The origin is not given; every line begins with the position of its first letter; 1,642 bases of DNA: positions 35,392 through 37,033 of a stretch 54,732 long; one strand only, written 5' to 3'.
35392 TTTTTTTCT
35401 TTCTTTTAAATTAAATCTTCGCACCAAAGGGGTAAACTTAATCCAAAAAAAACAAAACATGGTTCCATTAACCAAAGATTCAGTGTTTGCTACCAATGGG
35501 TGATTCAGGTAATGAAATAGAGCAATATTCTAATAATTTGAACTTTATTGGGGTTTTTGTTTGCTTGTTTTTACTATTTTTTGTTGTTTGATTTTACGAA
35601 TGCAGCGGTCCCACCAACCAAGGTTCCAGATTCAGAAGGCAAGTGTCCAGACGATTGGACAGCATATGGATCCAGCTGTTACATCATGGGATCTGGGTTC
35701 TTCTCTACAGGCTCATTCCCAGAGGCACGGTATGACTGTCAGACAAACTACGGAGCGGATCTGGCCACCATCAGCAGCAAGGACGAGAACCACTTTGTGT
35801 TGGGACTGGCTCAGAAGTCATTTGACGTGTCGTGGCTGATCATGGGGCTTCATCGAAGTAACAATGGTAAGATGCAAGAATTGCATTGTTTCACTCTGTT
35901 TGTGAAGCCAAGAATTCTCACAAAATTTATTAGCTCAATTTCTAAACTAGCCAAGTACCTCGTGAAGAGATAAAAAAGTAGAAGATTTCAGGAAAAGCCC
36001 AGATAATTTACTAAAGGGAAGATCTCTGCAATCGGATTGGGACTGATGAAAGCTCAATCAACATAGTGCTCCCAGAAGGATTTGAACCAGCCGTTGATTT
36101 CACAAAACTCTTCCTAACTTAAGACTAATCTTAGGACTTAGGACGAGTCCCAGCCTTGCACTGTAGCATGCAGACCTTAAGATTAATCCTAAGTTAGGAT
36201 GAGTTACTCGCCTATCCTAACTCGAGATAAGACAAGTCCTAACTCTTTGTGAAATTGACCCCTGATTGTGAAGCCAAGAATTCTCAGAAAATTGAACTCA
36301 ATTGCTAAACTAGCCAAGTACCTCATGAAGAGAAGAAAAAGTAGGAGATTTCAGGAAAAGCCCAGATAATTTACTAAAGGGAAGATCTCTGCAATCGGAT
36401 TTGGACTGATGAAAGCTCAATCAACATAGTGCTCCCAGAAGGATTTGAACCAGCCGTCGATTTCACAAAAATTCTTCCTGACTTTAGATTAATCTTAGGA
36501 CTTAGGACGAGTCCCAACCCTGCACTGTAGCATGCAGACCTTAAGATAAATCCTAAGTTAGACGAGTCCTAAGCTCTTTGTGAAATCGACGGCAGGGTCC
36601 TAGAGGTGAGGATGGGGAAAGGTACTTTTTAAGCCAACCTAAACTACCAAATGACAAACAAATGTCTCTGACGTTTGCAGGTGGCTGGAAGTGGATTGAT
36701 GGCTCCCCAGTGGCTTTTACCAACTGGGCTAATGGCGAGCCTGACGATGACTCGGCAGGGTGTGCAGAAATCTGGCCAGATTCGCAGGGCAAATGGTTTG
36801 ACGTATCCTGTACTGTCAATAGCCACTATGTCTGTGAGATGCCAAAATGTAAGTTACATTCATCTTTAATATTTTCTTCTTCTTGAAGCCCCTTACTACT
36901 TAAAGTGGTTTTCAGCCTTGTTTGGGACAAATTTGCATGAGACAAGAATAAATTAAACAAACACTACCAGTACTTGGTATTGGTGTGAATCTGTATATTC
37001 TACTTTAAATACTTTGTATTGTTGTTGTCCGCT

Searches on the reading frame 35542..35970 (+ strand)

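Call 27: search_protein_families(library=pfam, proteins=[window:35542-35970:+], max_evalue=0.01)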
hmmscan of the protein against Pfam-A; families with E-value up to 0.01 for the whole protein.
window:35542-35970:+ (143 aa): 1 family
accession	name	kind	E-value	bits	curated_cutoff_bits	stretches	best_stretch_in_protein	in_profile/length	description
PF00059.27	Lectin_C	-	0.00016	22.8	22.6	1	58-109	4-53/107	Lectin C-type domain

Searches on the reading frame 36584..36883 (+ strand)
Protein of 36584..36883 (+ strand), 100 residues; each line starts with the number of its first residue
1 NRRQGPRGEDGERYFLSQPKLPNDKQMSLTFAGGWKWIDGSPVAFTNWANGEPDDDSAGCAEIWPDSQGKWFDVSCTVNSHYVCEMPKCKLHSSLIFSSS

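Call 27: search_protein_families(library=pfam, proteins=[window:36584-36883:+], max_evalue=0.01)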
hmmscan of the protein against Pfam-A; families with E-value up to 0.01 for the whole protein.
window:36584-36883:+ (100 aa): 1 family
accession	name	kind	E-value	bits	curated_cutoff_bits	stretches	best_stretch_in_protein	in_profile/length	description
PF00059.27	Lectin_C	-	2.3e-10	41.6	22.6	1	32-86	52-107/107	Lectin C-type domain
